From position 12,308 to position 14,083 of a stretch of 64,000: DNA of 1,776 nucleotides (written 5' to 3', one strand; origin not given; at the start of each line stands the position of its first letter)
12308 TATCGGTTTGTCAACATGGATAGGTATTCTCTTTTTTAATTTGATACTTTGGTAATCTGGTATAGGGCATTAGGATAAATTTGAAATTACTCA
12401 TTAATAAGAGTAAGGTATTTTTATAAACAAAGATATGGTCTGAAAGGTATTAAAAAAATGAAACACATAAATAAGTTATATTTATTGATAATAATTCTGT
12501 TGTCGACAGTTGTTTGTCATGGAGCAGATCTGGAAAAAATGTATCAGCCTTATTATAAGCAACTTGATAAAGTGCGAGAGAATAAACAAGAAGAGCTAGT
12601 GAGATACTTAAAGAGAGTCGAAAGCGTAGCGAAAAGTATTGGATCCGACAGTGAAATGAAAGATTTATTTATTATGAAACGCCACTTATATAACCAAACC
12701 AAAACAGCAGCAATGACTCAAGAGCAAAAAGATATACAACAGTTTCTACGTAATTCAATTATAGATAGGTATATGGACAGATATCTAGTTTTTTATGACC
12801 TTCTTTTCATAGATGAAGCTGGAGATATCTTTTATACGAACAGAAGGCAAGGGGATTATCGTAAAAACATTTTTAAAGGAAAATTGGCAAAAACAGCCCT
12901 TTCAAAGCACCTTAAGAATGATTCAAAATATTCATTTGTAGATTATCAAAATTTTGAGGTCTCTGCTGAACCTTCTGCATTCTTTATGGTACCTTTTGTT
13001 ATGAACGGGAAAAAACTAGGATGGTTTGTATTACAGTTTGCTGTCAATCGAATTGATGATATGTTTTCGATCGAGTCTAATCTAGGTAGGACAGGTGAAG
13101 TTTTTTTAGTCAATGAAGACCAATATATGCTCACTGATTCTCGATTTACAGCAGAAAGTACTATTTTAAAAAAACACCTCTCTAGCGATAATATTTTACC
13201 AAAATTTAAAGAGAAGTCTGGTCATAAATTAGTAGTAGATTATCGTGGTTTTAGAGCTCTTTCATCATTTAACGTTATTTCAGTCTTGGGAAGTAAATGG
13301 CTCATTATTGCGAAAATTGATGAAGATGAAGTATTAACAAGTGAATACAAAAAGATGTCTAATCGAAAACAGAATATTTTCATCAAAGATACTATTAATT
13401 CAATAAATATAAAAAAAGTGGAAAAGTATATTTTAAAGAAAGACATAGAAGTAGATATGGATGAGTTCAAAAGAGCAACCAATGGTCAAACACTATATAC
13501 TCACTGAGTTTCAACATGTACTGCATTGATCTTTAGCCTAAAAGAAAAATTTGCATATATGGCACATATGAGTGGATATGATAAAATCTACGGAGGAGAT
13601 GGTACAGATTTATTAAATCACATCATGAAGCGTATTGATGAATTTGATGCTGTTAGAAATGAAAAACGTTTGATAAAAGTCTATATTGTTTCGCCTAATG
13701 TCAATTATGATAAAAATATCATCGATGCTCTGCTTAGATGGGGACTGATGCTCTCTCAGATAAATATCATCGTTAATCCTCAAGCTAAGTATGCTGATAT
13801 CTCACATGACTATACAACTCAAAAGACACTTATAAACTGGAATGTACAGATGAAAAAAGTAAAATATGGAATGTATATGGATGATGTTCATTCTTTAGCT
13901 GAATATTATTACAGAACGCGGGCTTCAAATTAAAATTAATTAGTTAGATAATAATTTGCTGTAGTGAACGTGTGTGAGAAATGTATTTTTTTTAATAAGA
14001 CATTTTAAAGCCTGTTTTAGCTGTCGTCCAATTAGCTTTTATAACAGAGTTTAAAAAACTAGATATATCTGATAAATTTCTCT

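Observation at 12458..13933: Secreted Cache sensor apparently fused to a CheD-like deamidase domain; the junction holds an in-frame TGA five codons before the candidate catalytic Cys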

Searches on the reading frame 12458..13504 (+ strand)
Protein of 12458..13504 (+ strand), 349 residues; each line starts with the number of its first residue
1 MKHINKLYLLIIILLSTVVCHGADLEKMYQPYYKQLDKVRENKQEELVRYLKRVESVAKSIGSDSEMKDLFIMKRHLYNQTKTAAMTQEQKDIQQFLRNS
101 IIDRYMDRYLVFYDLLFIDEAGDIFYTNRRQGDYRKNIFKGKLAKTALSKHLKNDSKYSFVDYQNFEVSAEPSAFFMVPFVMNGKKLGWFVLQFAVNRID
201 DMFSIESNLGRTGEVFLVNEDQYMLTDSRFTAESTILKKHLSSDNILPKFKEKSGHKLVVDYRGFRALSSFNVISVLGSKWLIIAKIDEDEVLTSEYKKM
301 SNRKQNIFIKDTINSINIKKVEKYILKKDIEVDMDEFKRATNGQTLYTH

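Call 4: search_protein_families(library=pfam, proteins=[window:12458-13504:+], max_evalue=1)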
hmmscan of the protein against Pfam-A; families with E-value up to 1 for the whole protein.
window:12458-13504:+ (349 aa): 2 families
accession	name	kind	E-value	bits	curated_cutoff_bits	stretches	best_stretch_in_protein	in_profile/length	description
PF02743.24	dCache_1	-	3.4e-12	46.9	45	1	42-247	17-195/240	Cache domain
PF17934.6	TetR_C_26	-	0.00026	21.8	25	1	24-100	34-108/109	Tetracyclin repressor-like, C-terminal domain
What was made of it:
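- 12530..13399 (+): dCache_1 ligand-binding module (about aa 25-314). It has N-terminal helices, two PAS-like alpha/beta modules and C-terminal helices. Pfam PF02743, aa 42-247, E 3.4e-12, 46.9 bits against cut-off 45 (call 4).
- On dCache_1 (PF02743): 46.9 bits against cut-off 45, aa 42-247 (call 4).
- Checked: It reaches Pfam's gathering score: dCache_1, aa 42-247, 46.9 bits against a cut-off of 45 (call 4).
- dCache_1 passes the Pfam threshold (call 4).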

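Call 6: search_protein_families(library=ncbifam, proteins=[window:12458-13504:+], max_evalue=1)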
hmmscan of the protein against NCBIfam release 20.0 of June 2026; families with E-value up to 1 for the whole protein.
window:12458-13504:+ (349 aa): 0 families

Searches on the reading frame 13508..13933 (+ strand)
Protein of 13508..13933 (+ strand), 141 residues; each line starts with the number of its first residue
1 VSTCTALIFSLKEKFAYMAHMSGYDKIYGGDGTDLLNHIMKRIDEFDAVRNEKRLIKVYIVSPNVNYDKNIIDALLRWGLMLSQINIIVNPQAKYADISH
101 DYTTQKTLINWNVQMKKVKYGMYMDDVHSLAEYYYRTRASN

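Call 4: search_protein_families(library=pfam, proteins=[window:13508-13933:+], max_evalue=1)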
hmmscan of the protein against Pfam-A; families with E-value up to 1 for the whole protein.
window:13508-13933:+ (141 aa): 1 family
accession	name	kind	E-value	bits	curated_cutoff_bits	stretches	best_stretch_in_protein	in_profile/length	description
PF00353.25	HemolysinCabind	-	0.066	13.6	23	1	22-37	13-28/36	RTX calcium-binding nonapeptide repeat (4 copies)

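Call 6: search_protein_families(library=ncbifam, proteins=[window:13508-13933:+], max_evalue=1)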
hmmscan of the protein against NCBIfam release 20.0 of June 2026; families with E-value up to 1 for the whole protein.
window:13508-13933:+ (141 aa): 0 families

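Call 41: list_cluster_members(proteins=[P0001, window:13526-13930:+])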
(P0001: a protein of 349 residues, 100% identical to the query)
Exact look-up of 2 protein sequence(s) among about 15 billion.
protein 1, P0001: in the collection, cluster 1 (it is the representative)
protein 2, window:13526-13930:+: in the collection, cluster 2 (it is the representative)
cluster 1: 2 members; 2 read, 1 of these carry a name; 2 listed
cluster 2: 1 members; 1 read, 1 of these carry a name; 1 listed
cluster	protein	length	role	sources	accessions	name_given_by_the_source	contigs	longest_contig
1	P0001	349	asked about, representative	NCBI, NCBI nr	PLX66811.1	MAG: hypothetical protein C0603_11475 [Denitrovibrio sp.]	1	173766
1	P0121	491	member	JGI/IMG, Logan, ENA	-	-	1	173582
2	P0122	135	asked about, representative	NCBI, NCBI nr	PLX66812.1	MAG: hypothetical protein C0603_11480 [Denitrovibrio sp.]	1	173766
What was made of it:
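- NCBI annotation lists PLX66811.1 and PLX66812.1 (call 41).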

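Call 44: find_encoding_contigs(protein=P0121, flank=3000, max_places=6)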
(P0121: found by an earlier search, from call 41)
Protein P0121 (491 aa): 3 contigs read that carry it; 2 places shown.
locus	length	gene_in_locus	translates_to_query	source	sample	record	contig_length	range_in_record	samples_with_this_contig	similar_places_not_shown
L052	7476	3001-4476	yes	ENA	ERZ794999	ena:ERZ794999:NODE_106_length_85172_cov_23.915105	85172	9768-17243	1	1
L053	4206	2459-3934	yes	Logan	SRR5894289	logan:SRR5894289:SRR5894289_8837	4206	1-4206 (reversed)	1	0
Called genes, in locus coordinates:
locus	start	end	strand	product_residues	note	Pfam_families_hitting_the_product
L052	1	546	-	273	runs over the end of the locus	PF02775:TPP_enzyme_C, PF12367:PFO_beta_C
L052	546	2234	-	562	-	PF01558:POR, PF01855:POR_N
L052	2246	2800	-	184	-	PF01871:AMMECR1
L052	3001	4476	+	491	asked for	PF02743:dCache_1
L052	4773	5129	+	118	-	PF01127:Sdh_cyt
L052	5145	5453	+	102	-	PF01127:Sdh_cyt (faint)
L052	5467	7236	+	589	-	PF00890:FAD_binding_2, PF07992:Pyr_redox_2 (faint), PF02910:Succ_DH_flav_C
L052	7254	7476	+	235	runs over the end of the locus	PF13085:Fer2_3, PF13237:Fer4_10, PF13183:Fer4_8, PF13187:Fer4_9 (weak), PF13534:Fer4_17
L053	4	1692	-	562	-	PF01558:POR, PF01855:POR_N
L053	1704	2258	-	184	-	PF01871:AMMECR1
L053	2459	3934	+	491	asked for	PF02743:dCache_1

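Call 63: find_encoding_contigs(protein=P0121, flank=10000, max_places=3)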
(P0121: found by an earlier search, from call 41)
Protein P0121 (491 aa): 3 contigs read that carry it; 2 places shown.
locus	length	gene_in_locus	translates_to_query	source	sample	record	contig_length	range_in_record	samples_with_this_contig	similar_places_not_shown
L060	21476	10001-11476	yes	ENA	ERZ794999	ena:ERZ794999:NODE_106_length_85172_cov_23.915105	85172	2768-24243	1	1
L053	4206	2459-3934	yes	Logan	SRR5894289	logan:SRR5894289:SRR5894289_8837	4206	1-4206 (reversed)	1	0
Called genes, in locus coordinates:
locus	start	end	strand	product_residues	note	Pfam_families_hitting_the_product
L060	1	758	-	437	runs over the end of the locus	PF02558:ApbA, PF08546:ApbA_C, PF00293:NUDIX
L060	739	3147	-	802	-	PF02861:Clp_N, PF00004:AAA, PF17871:AAA_lid_9, PF00158:Sigma54_activat (weak), PF00004:AAA, PF07724:AAA_2, PF07728:AAA_5, PF10431:ClpB_D2-small, +7 more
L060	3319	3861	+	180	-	PF13291:ACT_4 (faint), PF13840:ACT_7 (faint), PF01842:ACT (weak), PF22629:ACT_AHAS_ss (faint), PF13740:ACT_6 (weak)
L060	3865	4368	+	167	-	PF01327:Pep_deformylase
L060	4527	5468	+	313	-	PF00389:2-Hacid_dh, PF07991:KARI_N (faint), PF02826:2-Hacid_dh_C, PF00670:AdoHcyase_NAD (weak), PF03807:F420_oxidored (weak)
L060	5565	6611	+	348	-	PF03773:ArsP_1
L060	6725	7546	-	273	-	PF02775:TPP_enzyme_C, PF12367:PFO_beta_C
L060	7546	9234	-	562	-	PF01558:POR, PF01855:POR_N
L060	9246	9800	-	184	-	PF01871:AMMECR1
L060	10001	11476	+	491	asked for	PF02743:dCache_1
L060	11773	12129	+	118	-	PF01127:Sdh_cyt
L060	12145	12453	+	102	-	PF01127:Sdh_cyt (faint)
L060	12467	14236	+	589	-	PF00890:FAD_binding_2, PF07992:Pyr_redox_2 (faint), PF02910:Succ_DH_flav_C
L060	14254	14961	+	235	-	PF13085:Fer2_3, PF13237:Fer4_10, PF13183:Fer4_8, PF13187:Fer4_9 (weak), PF13534:Fer4_17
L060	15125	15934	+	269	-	PF00884:Sulfatase, PF01663:Phosphodiest, PF01676:Metalloenzyme (faint)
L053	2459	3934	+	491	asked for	PF02743:dCache_1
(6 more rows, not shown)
